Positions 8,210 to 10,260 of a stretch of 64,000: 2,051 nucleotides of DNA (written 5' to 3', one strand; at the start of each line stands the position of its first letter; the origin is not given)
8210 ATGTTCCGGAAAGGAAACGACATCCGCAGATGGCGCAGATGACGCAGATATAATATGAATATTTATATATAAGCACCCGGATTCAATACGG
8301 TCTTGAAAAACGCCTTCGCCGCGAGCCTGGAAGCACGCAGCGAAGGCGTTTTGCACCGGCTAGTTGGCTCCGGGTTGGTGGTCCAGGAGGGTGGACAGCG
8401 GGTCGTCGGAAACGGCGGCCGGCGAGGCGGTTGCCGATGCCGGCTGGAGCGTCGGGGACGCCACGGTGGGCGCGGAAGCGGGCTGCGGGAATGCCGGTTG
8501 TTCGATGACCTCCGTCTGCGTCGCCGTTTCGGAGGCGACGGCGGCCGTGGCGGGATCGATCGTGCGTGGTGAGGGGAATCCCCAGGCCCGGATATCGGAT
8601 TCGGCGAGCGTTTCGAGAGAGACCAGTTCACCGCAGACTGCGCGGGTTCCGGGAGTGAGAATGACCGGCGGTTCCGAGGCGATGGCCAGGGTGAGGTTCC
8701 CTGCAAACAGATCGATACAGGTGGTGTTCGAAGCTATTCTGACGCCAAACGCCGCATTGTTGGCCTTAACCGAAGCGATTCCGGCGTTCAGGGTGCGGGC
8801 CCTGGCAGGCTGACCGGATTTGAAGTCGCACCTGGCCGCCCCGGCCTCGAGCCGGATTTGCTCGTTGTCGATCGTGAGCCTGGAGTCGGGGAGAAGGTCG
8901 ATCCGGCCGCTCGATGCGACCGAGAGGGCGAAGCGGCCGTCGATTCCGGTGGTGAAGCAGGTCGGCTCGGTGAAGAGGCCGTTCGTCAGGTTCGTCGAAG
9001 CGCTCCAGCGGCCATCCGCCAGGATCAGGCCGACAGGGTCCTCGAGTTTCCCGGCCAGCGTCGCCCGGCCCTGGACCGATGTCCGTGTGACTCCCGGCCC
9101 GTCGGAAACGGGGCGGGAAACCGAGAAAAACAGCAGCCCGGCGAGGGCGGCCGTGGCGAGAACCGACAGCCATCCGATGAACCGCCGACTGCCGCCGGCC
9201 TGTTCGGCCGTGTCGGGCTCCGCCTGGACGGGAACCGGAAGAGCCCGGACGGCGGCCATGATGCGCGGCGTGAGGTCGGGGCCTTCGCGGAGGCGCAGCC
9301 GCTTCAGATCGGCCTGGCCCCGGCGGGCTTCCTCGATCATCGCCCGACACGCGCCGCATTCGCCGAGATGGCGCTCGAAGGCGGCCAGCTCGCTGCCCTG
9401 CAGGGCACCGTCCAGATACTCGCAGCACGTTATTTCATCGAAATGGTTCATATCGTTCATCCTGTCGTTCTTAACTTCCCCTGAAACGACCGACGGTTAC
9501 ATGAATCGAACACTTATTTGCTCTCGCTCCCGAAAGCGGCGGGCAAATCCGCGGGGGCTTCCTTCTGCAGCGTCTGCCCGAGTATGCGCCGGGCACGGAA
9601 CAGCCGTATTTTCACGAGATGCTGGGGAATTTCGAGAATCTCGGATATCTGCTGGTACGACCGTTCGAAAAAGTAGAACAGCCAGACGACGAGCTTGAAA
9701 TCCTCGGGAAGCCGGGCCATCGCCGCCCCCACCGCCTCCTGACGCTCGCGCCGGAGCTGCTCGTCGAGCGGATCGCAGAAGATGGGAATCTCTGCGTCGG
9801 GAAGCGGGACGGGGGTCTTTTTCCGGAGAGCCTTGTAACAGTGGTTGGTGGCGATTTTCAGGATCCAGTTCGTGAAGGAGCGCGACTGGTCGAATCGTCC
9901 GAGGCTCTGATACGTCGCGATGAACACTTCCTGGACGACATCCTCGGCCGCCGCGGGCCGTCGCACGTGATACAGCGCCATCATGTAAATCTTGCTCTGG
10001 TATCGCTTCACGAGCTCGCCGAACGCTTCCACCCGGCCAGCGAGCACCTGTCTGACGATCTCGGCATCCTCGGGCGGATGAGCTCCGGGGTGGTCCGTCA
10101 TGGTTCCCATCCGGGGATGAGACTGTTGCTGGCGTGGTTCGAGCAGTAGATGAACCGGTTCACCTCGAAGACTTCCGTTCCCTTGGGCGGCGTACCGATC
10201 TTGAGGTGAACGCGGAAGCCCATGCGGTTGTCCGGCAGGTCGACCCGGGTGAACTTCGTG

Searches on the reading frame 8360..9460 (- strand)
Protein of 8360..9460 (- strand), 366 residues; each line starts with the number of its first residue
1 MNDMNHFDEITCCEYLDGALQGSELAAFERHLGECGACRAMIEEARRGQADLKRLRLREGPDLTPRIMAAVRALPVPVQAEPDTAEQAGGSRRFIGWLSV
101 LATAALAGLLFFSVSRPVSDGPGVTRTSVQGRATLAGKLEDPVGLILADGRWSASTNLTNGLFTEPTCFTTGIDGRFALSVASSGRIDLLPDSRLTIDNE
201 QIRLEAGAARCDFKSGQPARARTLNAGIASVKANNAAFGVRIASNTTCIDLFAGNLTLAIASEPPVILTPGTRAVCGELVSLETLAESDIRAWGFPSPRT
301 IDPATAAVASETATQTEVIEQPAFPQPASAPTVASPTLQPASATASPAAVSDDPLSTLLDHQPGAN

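Call 15: search_protein_families(library=pfam, proteins=[window:8360-9460:-], max_evalue=0.01)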
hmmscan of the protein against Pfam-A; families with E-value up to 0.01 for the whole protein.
window:8360-9460:- (366 aa): 1 family
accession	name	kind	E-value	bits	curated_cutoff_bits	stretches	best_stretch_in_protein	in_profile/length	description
PF13490.11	zf-HC2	-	3e-06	27.7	22.2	1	14-39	10-35/35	Putative zinc-finger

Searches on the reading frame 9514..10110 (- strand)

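Call 15: search_protein_families(library=pfam, proteins=[window:9514-10110:-], max_evalue=0.01)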
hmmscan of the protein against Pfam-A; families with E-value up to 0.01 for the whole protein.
window:9514-10110:- (198 aa): 3 families
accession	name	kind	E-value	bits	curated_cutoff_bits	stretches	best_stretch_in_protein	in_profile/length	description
PF04542.20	Sigma70_r2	-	4e-17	62.2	24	1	33-99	1-69/71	Sigma-70 region 2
PF08281.18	Sigma70_r4_2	-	1.3e-11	44.4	25.7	1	125-175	2-52/54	Sigma-70, region 4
PF04545.22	Sigma70_r4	-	1.6e-06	28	24.1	1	130-175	1-46/50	Sigma-70, region 4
